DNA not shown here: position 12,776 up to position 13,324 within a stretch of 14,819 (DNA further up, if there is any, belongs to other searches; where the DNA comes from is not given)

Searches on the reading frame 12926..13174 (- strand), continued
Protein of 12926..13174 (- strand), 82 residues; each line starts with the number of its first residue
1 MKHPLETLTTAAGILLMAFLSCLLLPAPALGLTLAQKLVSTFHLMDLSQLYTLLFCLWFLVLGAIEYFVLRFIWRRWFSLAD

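Call 23: search_protein_families(proteins=[L008:7698-8852:-, L008:9024-9605:+, L008:4972-5676:-, L008:3213-4934:+, L058:3804-6512:-, L058:2628-3692:-, L058:7235-8833:-, L058:9358-10476:-, L058:10590-11243:+], library=ncbifam, max_evalue=0.00001)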
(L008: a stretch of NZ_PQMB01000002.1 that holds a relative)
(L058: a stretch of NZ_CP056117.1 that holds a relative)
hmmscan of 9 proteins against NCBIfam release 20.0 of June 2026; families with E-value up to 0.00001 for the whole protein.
L008:7698-8852:- (384 aa): 2 families
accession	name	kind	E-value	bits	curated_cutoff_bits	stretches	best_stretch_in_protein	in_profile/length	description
NF001911.0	PRK00685.1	equivalog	2.8e-15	56.4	144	1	110-333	2-205/228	metal-dependent hydrolase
NF008688.0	PRK11709.1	equivalog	3.2e-09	36.1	306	1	159-321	107-282/355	L-ascorbate 6-phosphate lactonase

L008:9024-9605:+ (193 aa): 9 families
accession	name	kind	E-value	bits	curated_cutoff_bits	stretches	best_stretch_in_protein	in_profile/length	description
NF053878.1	FATransRegFadRBac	equivalog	3.3e-10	40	200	1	7-100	2-96/190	fatty acid metabolism transcriptional regulator FadR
TIGR03384.1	betaine_BetI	equivalog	6.1e-10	39.1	201.3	1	8-79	8-80/189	choline-binding transcriptional repressor BetI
NF051852.1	efflux_TF_MtrR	exception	2.7e-09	37.1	280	1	6-81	6-84/205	multidrug efflux system transcriptional repressor MtrR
NF001978.0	PRK00767.1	equivalog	2e-08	34.3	118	1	9-77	10-79/197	transcriptional regulator BetI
TIGR03613.1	RutR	equivalog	1.6e-06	28.1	368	1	6-113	6-108/202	pyrimidine utilization regulatory protein R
NF040929.1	quorum_TF_HapR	equivalog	1.6e-06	28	350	1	7-79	14-87/200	LuxR/HapR/OpaR family quorum-sensing transcriptional regulator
NF007430.0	PRK09975.1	equivalog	2.1e-06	27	274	1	8-74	11-77/220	acrEF/envCD operon transcriptional regulator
NF007949.0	PRK10668.1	equivalog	5.6e-06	26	271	1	5-65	8-69/216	multidrug efflux transporter transcriptional repressor AcrR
NF041196.1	ScbR_bind_reg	equivalog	7.5e-06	26.2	150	0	7-66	5-65/191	ScbR family autoregulator-binding transcription factor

L008:4972-5676:- (234 aa): 0 families

L008:3213-4934:+ (573 aa): 6 families
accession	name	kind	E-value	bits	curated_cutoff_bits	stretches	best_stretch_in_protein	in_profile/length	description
NF002550.0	PRK02106.1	subfamily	2.8e-299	993.4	605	1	17-570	5-557/563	choline dehydrogenase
TIGR01810.1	betA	equivalog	2.5e-297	986.8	732.1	1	19-552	1-532/532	choline dehydrogenase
TIGR03970.1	mycofact_MftG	equivalog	1.4e-94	317.8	387.45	2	19-329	2-306/487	mycofactocin dehydrogenase MftG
TIGR04542.1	GMC_mycofac_2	equivalog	1.8e-36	126.1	400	3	19-123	1-96/425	mycofactocin system GMC family oxidoreductase MftG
NF038210.1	GMC_mycofac_3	equivalog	9.6e-16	57.6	300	0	21-125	2-95/418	mycofactocin system GMC family oxidoreductase MftG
NF058674.1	CholsOxChoxAB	equivalog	4e-06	25.6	850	0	17-50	5-37/535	cholesterol oxidase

L058:3804-6512:- (902 aa): 20 families
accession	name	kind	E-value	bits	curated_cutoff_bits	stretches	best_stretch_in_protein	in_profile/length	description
TIGR01522.1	ATPase-IIA2_Ca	equivalog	2.3e-190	634.4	798.3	1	18-897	5-852/854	calcium-transporting P-type ATPase, PMR1-type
TIGR01116.1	ATPase-IIA1_Ca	equivalog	8.6e-173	576.5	703.4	1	67-896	3-799/799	calcium-translocating P-type ATPase, SERCA-type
TIGR01523.1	ATPase-IID_K-Na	equivalog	5e-144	481.2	645.05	2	244-767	267-831/997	potassium/sodium efflux P-type ATPase, fungal-type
TIGR01106.1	ATPase-IIC_X-K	subfamily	6.6e-129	431.4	946.1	2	29-586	30-610/997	Na,H/K antiporter P-type ATPase subunit alpha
TIGR01647.1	ATPase-IIIA_H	equivalog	7.9e-128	427.7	615.5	2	35-357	1-310/755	plasma-membrane proton-efflux P-type ATPase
TIGR01517.1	ATPase-IIB_Ca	equivalog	1.6e-117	393.8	507.05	2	411-885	408-870/882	calcium-translocating P-type ATPase, PMCA-type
TIGR01524.1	ATPase-IIIB_Mg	equivalog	4.6e-114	382.1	610.75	2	16-353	14-356/867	magnesium-translocating P-type ATPase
NF011702.0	PRK15122.1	subfamily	2.1e-101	340.3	975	2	16-353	30-393/907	magnesium-translocating P-type ATPase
TIGR01494.1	ATPase_P-type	subfamily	5.1e-95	318.7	62.3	4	607-731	360-478/478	HAD-IC family P-type ATPase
TIGR01525.1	ATPase-IB_hvy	subfamily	3.4e-69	234.2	346.25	3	78-357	6-272/560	heavy metal translocating P-type ATPase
TIGR01657.1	P-ATPase-V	hypoth_equivalog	3.4e-66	223.5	618.25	2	25-591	129-705/1055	ATP13A2 family polyamine export P-type ATPase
TIGR01512.1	ATPase-IB2_Cd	subfamily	2.4e-53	181.6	313.5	2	77-359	5-260/494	cadmium family heavy metal-translocating P-type ATPase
TIGR01511.1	ATPase-IB1_Cu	subfamily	2.7e-48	165.2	397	2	606-729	404-522/542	copper-translocating P-type ATPase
NF008262.1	PRK11033.1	equivalog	1.2e-36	126.5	1005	2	85-358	189-450/731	zinc/cadmium/mercury/lead-transporting ATPase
TIGR01497.1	kdpB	equivalog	1.4e-36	125.8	527.9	2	599-743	475-618/675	potassium-transporting ATPase subunit KdpB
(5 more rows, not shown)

L058:2628-3692:- (354 aa): 20 families
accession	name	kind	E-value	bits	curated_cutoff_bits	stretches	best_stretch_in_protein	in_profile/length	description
TIGR01730.1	RND_mfp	subfamily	3.2e-80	269.5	94.9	1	24-352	1-321/322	efflux RND transporter periplasmic adaptor subunit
NF008589.1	PRK11556.1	equivalog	5.4e-55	186.9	391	1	20-353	55-388/392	MdtA/MuxA family multidrug efflux RND transporter periplasmic adaptor subunit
NF033138.2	RND-peri-MexC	equivalog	2e-49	168.7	625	1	17-351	31-370/375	MexC family multidrug efflux RND transporter periplasmic adaptor subunit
NF045904.1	RND-peri-MexE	equivalog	1.5e-48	165.7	714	1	20-351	34-367/390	multidrug efflux RND transporter periplasmic adaptor subunit MexE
NF007132.1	PRK09578.1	equivalog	2.9e-47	161.3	512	1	19-352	35-375/396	MexX/AxyX family multidrug efflux RND transporter periplasmic adaptor subunit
NF007362.0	PRK09859.1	equivalog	4.7e-47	160.9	738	1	22-351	34-370/385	multidrug transporter subunit MdtE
NF011604.1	PRK15030.1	equivalog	8.2e-46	156.8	765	1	27-352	43-375/397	multidrug efflux RND transporter periplasmic adaptor subunit AcrA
NF033834.1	RND_adapt_MexA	exception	3.3e-43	148.2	750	1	21-351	34-359/373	multidrug efflux RND transporter periplasmic adaptor subunit MexA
NF000272.2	OqxA_adapt_sub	exception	1.2e-40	139.7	835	1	16-350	40-377/391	multidrug efflux RND transporter periplasmic adaptor subunit OqxA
TIGR00999.1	8a0102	subfamily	1.2e-30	106.6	319.3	1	68-344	1-270/271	CzcB/NccB family metal efflux transporter periplasmic adaptor subunit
TIGR00998.1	8a0101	subfamily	2.7e-17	62.7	390.8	1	50-96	43-89/334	EmrA/EmrK family multidrug efflux transporter periplasmic adaptor subunit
NF008606.0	PRK11578.1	equivalog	5e-17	62.1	342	1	39-339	51-363/371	macrolide transporter subunit MacA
NF007850.1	PRK10559.1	equivalog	1.6e-16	60.3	400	1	56-219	47-209/303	p-hydroxybenzoic acid efflux pump subunit AaeA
NF011715.0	PRK15136.1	equivalog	4.6e-14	51.9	563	0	140-215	198-273/390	multidrug efflux MFS transporter periplasmic adaptor subunit EmrA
NF002939.0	PRK03598.1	equivalog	2.5e-13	49.9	393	2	92-150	113-171/332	secretion protein HlyD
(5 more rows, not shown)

L058:7235-8833:- (532 aa): 1 family
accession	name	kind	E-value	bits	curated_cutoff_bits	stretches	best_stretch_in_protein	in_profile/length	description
NF007758.0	PRK10439.1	equivalog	1.1e-58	199.2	222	1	157-525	19-409/418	enterochelin esterase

L058:9358-10476:- (372 aa): 2 families
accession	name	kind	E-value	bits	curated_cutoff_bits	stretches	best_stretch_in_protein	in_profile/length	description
NF001911.0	PRK00685.1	equivalog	1.4e-12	47.6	144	1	110-331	3-204/228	metal-dependent hydrolase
NF008688.0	PRK11709.1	equivalog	3.3e-07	29.5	306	0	158-321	107-283/355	L-ascorbate 6-phosphate lactonase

L058:10590-11243:+ (217 aa): 12 families
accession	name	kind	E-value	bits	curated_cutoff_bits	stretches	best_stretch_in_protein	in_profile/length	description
NF051852.1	efflux_TF_MtrR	exception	7.7e-11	42.2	280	1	29-99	10-81/205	multidrug efflux system transcriptional repressor MtrR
NF053878.1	FATransRegFadRBac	equivalog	4.7e-10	39.5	200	1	28-148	2-124/190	fatty acid metabolism transcriptional regulator FadR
TIGR03384.1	betaine_BetI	equivalog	6.3e-10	39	201.3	1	29-109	8-88/189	choline-binding transcriptional repressor BetI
NF001978.0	PRK00767.1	equivalog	6.3e-09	35.9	118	1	30-111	10-92/197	transcriptional regulator BetI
NF041196.1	ScbR_bind_reg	equivalog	2.5e-08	34.3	150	1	28-154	5-127/191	ScbR family autoregulator-binding transcription factor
NF007430.0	PRK09975.1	equivalog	8.7e-07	28.3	274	1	30-87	12-72/220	acrEF/envCD operon transcriptional regulator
NF040929.1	quorum_TF_HapR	equivalog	1.4e-06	28.2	350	1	24-114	10-100/200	LuxR/HapR/OpaR family quorum-sensing transcriptional regulator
TIGR03968.1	mycofact_TetR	equivalog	1.6e-06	27.9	224.9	1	24-99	5-79/190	mycofactocin system transcriptional regulator MftR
TIGR03613.1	RutR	equivalog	2.5e-06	27.5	368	1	27-96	6-72/202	pyrimidine utilization regulatory protein R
NF007949.0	PRK10668.1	equivalog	2.9e-06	26.9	271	1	26-82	8-65/216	multidrug efflux transporter transcriptional repressor AcrR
NF050111.1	TransRegSACE7040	equivalog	5.8e-06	26.3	250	1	30-121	2-93/186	SACE_7040 family transcriptional regulator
NF007015.0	PRK09480.1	equivalog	9.3e-06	25.3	120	0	24-121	5-102/197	nucleoid occlusion factor SlmA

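Call 62: predict_structure(alignment_id=A1)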
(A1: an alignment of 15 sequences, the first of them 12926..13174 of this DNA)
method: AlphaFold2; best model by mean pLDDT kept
length: 82 residues; sequences in the alignment: 15
mean_pLDDT: 71.4   pTM: 0.45
mean pLDDT of the five models: 71.4, 71.1, 66.3, 65.4, 60.8
residues with pLDDT >= 90: 0; 70-90: 47; 50-70: 34; < 50: 1
segments of 3 or more residues with pLDDT < 50: none
pLDDT, mean of each block of 10 residues (from residue 1): 68 76 61 63 69 82 84 72 51
secondary structure, 60 per line:
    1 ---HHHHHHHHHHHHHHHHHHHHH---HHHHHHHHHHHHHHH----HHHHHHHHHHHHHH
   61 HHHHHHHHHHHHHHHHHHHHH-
elements in order: H4-24 H28-42 H47-81

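Call 71: find_homologous_proteins(query=L061:4491-5603:+, max_evalue=1e-50)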
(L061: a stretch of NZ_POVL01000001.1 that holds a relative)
Query L061:4491-5603:+ (371 aa): 3261 proteins with E <= 1e-50 among 8000 candidates; the best 120 are listed.
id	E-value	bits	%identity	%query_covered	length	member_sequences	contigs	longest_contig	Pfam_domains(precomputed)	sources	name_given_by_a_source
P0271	3.7e-246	834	97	100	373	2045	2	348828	PF04107.19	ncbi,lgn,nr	ncbi:TPA: glutamate--cysteine ligase [Enterobacter cloacae]|nr:glutamate--cysteine ligase [Enterobac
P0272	6.5e-243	823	95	100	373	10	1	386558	PF04107.19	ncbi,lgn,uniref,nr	ncbi:YbdK family carboxylate-amine ligase [Enterobacter sp. UNJFSC 003]|uniref:YbdK family carboxyla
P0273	1.0e-227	773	89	100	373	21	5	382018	PF04107.19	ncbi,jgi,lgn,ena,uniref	ncbi:YbdK family carboxylate-amine ligase [Huaxiibacter chinensis]|uniref:YbdK family carboxylate-am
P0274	1.6e-225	766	88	100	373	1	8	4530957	PF04107.19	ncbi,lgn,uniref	ncbi:YbdK family carboxylate-amine ligase [Lelliottia amnigena]|uniref:Putative glutamate--cysteine 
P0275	3.1e-225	765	88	100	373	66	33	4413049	PF04107.19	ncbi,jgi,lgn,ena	ncbi:YbdK family carboxylate-amine ligase [Lelliottia amnigena]|jgi:carboxylate-amine ligase, YbdK f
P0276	5.9e-222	754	87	100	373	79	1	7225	PF04107.19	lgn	-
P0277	4.8e-221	751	87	100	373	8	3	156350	PF04107.19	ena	-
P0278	1.5e-216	736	84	100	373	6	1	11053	PF04107.19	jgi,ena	-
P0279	5.7e-209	712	83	100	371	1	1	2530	PF04107.19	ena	-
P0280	1.1e-207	707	81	100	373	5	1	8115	PF04107.19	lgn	-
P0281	3.7e-206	702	97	85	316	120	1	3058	PF04107.19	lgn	-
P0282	7.0e-206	701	80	100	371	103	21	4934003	PF04107.19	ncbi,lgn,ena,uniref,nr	ncbi:YbdK family carboxylate-amine ligase [Citrobacter amalonaticus]|uniref:YbdK family carboxylate-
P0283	1.2e-205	701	80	100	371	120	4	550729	PF04107.19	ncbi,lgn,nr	ncbi:TPA: glutamate--cysteine ligase [Citrobacter sedlakii]|nr:glutamate--cysteine ligase [Citrobact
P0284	5.7e-205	698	80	100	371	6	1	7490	PF04107.19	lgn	-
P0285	1.4e-203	694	79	100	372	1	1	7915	PF04107.19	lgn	-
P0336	7.3e-188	642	74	100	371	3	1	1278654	PF04107.19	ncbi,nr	ncbi:glutamate--cysteine ligase [Enterobacteriaceae bacterium 89]|nr:glutamate--cysteine ligase [Ent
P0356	1.1e-166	572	66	100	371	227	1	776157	PF04107.19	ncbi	ncbi:YbdK family carboxylate-amine ligase [Klebsiella aerogenes]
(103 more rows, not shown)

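Call 72: find_encoding_contigs(protein=P0336, flank=10000, max_places=2)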
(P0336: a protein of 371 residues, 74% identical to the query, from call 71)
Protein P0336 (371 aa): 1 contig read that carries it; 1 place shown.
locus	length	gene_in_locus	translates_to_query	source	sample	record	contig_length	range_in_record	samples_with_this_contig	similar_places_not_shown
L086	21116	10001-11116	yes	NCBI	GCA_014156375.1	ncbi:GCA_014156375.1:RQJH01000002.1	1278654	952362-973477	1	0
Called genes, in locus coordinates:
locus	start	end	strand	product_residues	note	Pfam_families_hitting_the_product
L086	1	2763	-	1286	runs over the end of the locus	PF00668:Condensation, PF00501:AMP-binding, PF13193:AMP-binding_C (weak), PF00550:PP-binding, PF00975:Thioesterase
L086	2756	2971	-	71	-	PF03621:MbtH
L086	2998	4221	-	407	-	PF11806:Enterochelin_N, PF00756:Esterase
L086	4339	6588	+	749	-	PF07715:Plug, PF00593:TonB_dep_Rec_b-barrel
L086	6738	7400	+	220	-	PF17837:4PPT_N, PF01648:ACPS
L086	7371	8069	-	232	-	PF13302:Acetyltransf_3, PF00583:Acetyltransf_1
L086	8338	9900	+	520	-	PF03606:DcuC (weak), PF03806:ABG_transport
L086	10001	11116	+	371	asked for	PF04107:GCS2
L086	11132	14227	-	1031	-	PF00873:ACR_tran, PF03176:MMPL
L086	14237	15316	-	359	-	PF25917:BSH_RND, PF25881:HH_YBHG (weak), PF25876:HH_MFP_RND, PF25944:Beta-barrel_RND, PF25954:Beta-barrel_RND_2 (faint), PF25967:RND-MFP_C, PF25989:YknX_C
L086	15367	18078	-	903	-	PF00690:Cation_ATPase_N, PF00122:E1-E2_ATPase, PF00702:Hydrolase, PF13246:Cation_ATPase, PF00689:Cation_ATPase_C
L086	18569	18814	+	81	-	PF06643:DUF1158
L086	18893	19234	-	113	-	PF00165:HTH_AraC, PF12833:HTH_18, PF00165:HTH_AraC (weak)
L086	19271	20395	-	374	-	PF13483:Lactamase_B_3, PF12706:Lactamase_B_2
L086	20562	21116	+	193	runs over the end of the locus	PF00440:TetR_N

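Call 73: find_encoding_contigs(protein=P0275, flank=10000, max_places=2)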
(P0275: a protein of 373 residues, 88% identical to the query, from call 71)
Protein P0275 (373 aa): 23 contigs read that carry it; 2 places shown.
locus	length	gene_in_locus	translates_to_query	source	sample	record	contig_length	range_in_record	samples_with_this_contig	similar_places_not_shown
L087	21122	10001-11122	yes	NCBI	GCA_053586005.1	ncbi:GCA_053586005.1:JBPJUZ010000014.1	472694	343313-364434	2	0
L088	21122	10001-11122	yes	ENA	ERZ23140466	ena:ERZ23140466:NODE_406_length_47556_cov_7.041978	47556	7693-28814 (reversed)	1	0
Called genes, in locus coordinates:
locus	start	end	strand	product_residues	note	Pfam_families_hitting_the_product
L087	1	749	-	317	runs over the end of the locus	PF00126:HTH_1, PF03466:LysR_substrate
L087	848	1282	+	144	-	PF04657:DMT_YdcZ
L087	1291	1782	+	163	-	PF04657:DMT_YdcZ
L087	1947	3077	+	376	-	PF07690:MFS_1, PF06779:MFS_4 (weak), PF07690:MFS_1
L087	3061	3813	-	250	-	PF06629:MipA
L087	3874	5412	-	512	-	PF12792:CSS-motif, PF00563:EAL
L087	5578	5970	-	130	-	-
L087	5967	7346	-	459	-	PF00083:Sugar_tr (faint), PF07690:MFS_1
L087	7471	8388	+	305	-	PF00126:HTH_1, PF03466:LysR_substrate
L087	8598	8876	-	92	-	-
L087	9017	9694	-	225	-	-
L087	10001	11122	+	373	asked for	PF04107:GCS2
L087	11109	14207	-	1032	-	PF00873:ACR_tran, PF03176:MMPL (weak)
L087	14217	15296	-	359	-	PF25919:BSH_CusB (faint), PF25917:BSH_RND, PF25881:HH_YBHG (weak), PF25885:HH_EMRA, PF25876:HH_MFP_RND (weak), PF25944:Beta-barrel_RND, PF25967:RND-MFP_C, PF25989:YknX_C, +1 more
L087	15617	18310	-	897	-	PF00690:Cation_ATPase_N, PF00122:E1-E2_ATPase, PF00702:Hydrolase, PF13246:Cation_ATPase, PF08282:Hydrolase_3 (faint), PF00689:Cation_ATPase_C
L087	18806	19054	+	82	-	PF06643:DUF1158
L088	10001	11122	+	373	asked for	PF04107:GCS2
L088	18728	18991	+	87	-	PF06643:DUF1158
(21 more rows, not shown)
